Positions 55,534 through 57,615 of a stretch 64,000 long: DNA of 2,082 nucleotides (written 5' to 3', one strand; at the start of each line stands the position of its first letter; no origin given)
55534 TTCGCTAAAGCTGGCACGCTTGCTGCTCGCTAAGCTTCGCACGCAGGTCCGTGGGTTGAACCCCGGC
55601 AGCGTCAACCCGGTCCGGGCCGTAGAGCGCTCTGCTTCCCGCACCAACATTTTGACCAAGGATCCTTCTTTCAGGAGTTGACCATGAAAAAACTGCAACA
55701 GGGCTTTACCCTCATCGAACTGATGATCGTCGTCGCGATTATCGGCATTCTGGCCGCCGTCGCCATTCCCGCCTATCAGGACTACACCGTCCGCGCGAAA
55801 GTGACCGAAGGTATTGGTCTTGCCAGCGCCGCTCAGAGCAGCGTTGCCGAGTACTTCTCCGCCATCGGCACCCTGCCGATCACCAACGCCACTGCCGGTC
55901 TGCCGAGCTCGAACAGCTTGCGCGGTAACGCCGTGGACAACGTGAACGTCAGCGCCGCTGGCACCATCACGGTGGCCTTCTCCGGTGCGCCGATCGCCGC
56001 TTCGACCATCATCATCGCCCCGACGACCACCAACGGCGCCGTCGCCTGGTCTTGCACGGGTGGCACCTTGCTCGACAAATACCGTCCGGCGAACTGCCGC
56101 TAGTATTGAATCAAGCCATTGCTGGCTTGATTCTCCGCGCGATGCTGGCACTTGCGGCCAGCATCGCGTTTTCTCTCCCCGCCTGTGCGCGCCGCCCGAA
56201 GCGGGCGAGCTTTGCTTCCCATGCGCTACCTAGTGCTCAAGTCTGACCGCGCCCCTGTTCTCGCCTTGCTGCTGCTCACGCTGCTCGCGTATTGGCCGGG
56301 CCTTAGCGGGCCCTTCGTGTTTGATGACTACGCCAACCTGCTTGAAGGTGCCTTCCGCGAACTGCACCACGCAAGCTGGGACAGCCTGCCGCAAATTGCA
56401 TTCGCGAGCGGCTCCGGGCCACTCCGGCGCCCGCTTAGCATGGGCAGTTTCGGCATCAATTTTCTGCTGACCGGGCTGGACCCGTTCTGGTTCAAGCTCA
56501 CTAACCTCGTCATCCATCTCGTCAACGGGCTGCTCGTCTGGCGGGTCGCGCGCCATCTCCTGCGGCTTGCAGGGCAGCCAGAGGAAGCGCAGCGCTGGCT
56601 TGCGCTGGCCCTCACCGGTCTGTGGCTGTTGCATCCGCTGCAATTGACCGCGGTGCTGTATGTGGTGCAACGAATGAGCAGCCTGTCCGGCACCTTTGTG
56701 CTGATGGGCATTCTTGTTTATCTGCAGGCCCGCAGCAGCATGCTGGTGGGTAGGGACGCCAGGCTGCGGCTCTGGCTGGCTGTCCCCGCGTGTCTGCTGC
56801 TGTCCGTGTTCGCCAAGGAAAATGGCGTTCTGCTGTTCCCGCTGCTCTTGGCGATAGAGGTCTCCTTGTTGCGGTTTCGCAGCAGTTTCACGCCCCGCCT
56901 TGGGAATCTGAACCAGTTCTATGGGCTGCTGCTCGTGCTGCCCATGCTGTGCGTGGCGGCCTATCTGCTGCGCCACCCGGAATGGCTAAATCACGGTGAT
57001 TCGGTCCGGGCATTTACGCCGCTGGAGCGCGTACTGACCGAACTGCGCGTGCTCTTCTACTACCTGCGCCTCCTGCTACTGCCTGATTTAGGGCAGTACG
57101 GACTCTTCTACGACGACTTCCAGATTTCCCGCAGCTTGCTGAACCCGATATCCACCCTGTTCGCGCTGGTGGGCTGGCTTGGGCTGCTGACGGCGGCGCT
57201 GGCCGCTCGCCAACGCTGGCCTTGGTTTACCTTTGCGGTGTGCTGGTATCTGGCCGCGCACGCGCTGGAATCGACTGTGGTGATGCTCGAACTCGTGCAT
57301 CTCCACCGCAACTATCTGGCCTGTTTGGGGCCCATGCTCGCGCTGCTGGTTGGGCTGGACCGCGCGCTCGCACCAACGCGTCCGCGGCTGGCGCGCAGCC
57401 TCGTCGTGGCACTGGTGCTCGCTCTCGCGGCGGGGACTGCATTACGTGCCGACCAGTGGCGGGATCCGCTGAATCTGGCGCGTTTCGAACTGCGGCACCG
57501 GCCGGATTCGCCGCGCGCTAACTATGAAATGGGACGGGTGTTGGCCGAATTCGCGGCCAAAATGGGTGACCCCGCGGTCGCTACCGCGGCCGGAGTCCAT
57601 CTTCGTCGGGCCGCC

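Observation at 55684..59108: Major pilin gene followed by a TMTC-like GT-C/TPR enzyme and a polyprenyl-phosphate GT2: candidate non-canonical pilin O-glycosylation module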

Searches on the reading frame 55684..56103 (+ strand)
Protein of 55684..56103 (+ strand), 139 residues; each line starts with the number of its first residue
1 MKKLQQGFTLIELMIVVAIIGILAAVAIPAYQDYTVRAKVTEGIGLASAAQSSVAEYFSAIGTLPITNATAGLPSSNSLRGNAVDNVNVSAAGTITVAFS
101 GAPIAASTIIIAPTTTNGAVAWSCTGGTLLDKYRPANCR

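Call 3: search_protein_families(library=pfam, proteins=[window:55684-56103:+], max_evalue=0.1)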
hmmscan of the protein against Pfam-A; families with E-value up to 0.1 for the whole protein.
window:55684-56103:+ (139 aa): 2 families
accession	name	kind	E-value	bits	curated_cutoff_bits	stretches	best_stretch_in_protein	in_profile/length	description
PF00114.24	Pilin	-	7.5e-22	78.8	22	1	36-139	1-108/108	Pilin (bacterial filament)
PF07963.17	N_methyl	-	2e-10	40.2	21.2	1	3-28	2-27/27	Prokaryotic N-terminal methylation motif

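Call 4: search_protein_families(library=ncbifam, proteins=[window:55684-56103:+], max_evalue=0.1)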
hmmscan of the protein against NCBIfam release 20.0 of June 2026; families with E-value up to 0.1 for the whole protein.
window:55684-56103:+ (139 aa): 14 families
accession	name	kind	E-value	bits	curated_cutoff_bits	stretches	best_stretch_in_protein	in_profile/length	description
NF007862.0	PRK10574.1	equivalog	3.9e-17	62.7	138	1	4-124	3-122/145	prepilin peptidase-dependent pilin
NF041775.1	typeIV_PilA_Myxo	equivalog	1.2e-11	45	400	1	5-59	10-64/214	type IV pilin protein PilA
TIGR02532.1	IV_pilin_GFxxxE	domain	6e-10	38.5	16.3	1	5-28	1-24/24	prepilin-type N-terminal cleavage/methylation domain-containing protein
TIGR01708.2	typeII_sec_gspH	equivalog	2.1e-08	34.3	80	1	5-33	1-29/169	type II secretion system minor pseudopilin GspH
TIGR01710.1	typeII_sec_gspG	equivalog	5.3e-08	33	88.85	1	6-65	1-60/134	type II secretion system major pseudopilin GspG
NF040999.1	pilin_ComGC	equivalog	4.8e-06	26.7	75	1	5-33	1-29/84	competence type IV pilus major pilin ComGC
NF007800.0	PRK10506.1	equivalog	1.5e-05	24.9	158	1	3-41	6-44/163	prepilin peptidase-dependent protein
NF041013.1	T4P_ComGE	equivalog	0.00025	21.1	49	1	6-34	4-32/83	competence type IV pilus minor pilin ComGE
TIGR02596.1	TIGR02596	subfamily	0.00038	20.6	70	1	8-32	1-25/196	Verru_Chthon cassette protein D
NF053659.1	UpsC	equivalog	0.016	13.9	800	1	8-105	323-419/570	UV-inducible protein UpsC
TIGR01711.1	gspJ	equivalog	0.019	14.8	64.85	1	6-34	1-26/192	type II secretion system minor pseudopilin GspJ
TIGR01707.1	gspI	equivalog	0.023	15.2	44.35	1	7-39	1-33/101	type II secretion system minor pseudopilin GspI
NF041474.1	membrane_YkgR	equivalog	0.032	13.8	40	1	2-20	5-23/33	small membrane protein YkgR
NF040982.1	ComGD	equivalog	0.041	14.3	70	1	5-30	1-26/139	competence type IV pilus minor pilin ComGD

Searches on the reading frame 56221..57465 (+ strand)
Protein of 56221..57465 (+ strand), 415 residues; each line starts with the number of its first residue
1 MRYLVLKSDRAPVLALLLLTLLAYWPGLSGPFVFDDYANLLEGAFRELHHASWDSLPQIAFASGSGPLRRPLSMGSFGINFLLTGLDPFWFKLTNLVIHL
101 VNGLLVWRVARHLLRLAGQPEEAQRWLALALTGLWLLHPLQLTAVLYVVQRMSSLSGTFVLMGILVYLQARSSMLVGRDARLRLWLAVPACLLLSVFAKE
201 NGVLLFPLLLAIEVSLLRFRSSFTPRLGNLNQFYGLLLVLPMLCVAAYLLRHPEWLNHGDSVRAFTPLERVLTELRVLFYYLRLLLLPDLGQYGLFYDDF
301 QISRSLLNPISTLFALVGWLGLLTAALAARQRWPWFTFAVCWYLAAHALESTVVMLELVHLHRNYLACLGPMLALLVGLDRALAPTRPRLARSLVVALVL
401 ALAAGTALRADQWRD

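Call 37: predict_structure(alignment_id=A2)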
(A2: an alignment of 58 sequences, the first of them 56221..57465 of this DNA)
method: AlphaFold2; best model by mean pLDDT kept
length: 415 residues; sequences in the alignment: 58
mean_pLDDT: 89.6   pTM: 0.92
mean pLDDT of the five models: 89.6, 88.8, 88.7, 88.7, 88.4
residues with pLDDT >= 90: 287; 70-90: 81; 50-70: 42; < 50: 5
segments of 3 or more residues with pLDDT < 50: none
pLDDT, mean of each block of 10 residues (from residue 1): 65 98 95 68 64 87 81 92 91 96 98 98 97 96 88 94 99 97 98 95 96 97 93 97 92 79 81 91 88 72 95 97 98 98 88 57 79 97 95 96 94 86
secondary structure, 60 per line:
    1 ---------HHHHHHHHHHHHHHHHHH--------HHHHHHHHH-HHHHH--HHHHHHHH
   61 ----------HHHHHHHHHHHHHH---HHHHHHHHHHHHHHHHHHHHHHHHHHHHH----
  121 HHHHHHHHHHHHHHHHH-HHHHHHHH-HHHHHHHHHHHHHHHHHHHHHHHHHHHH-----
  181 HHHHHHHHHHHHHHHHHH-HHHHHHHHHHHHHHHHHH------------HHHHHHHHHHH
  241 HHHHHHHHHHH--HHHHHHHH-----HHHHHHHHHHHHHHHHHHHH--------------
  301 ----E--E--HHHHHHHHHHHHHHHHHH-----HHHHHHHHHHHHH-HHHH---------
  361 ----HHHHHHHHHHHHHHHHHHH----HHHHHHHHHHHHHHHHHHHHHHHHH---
elements in order: H10-27 H36-44 H46-50 H53-60 H71-84 H88-116 H121-137 H139-146 H148-175 H181-198 H200-217 H230-251 H254-261 H267-286 H311-328 H334-346 H348-351 H365-383 H388-412

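Call 41: fold_search(model_id=the predicted structure, library=pdb)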
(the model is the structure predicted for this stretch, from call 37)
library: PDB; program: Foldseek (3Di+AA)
matches with E <= 10: 148; with E <= 0.001: 0
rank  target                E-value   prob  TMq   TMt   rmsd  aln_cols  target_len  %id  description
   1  6x0o                  7.8e-02  0.94  0.36  0.18  15.4       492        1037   15  Single-Particle Cryo-EM Structure of Arabinosyltransferase EmbB from Mycobacterium smegmatis (released 2020-06-10)
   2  5f15                  1.0e-01  0.97  0.38  0.31  11.0       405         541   16  Crystal Structure of ArnT from Cupriavidus metallidurans bound to Undecaprenyl phosphate (released 2016-02-17)
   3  6p25_B                1.2e-01  1.00  0.34  0.22   8.9       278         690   14  Structure of S. cerevisiae protein O-mannosyltransferase Pmt1-Pmt2 complex bound to the sugar donor and a peptide acce (released 2019-07-10)
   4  9e61_B                2.2e-01  0.99  0.36  0.22   6.1       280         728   11  Cryo-EM structure of Saccharomyces cerevisiae Pmt4 apo form (released 2025-10-15)
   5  9e6i_B                2.5e-01  0.99  0.36  0.22   6.1       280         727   11  Cryo-EM structure of Saccharomyces cerevisiae Pmt4-Ccw5 complex (released 2025-10-15)
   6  9e61_A                2.9e-01  0.99  0.35  0.22   6.1       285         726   11  Cryo-EM structure of Saccharomyces cerevisiae Pmt4 apo form (released 2025-10-15)
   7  3tij                  2.9e-01  0.12  0.15  0.16  25.3       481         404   14  Crystal structure of a concentrative nucleoside transporter from Vibrio cholerae (released 2012-03-07)
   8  8agb_A                3.6e-01  0.96  0.46  0.33  14.1       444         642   13  Structure of yeast oligosaccharylransferase complex with lipid-linked oligosaccharide bound (released 2022-12-07)
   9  6ftg_5                4.1e-01  0.66  0.38  0.28  16.9       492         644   12  Subtomogram average of OST-containing ribosome-translocon complexes from canine rough microsomal membranes (released 2018-03-21)
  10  6snh_X                4.5e-01  0.84  0.43  0.39   9.7       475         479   13  Cryo-EM structure of yeast ALG6 in complex with 6AG9 Fab and Dol25-P-Glc (released 2020-03-11)
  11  8ufd_A                5.0e-01  0.09  0.14  0.12  23.2       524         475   13  Multidrug efflux pump MtEfpA bound with inhibitor BRD8000.3 (released 2024-09-11)
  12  4pd6                  6.2e-01  0.08  0.14  0.15  24.9       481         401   14  Crystal structure of vcCNT-7C8C bound to uridine (released 2014-08-13)
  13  7x1w_B                7.0e-01  0.09  0.13  0.10  28.6       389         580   13  Cryo-EM structure of human ABCD1 E630Q in the presence of ATP in inward-facing state (released 2023-03-22)
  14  4py0                  8.2e-01  0.06  0.11  0.11  28.9       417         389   12  Crystal structure of P2Y12 receptor in complex with 2MeSATP (released 2014-04-30)
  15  4pb1                  9.2e-01  0.05  0.12  0.12  25.2       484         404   15  Structure of vcCNT-7C8C bound to ribavirin (released 2014-08-13)
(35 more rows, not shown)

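Call 78: search_protein_representatives(protein=window:56221-57465:+)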
Query: 415 residues. Proteins with E-value up to 0.001 (for the whole library): 25601; up to 1e-10: 12138; up to 1e-30: 4316. The best 150 are listed.
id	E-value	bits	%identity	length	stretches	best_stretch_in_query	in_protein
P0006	6.3e-146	502.9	62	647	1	13-415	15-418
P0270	3.9e-111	388.3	50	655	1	13-415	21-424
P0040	9.3e-110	383.8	50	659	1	15-414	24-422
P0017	5.3e-108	378.0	51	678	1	14-415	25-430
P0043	3.9e-107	375.2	48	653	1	10-414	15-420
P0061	5.2e-102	358.3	50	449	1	10-415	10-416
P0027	1.5e-101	356.8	51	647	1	11-414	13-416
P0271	6.8e-97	341.4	47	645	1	14-415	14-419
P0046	5.9e-95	335.1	52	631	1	14-415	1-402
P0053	6.2e-93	328.4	43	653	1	13-415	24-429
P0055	1.3e-90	320.7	48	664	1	13-415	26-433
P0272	9.5e-87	308.0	44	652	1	14-415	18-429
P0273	3.0e-86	306.4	47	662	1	16-414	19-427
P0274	6.4e-86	305.3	40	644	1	13-413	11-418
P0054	1.0e-85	304.6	46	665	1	13-414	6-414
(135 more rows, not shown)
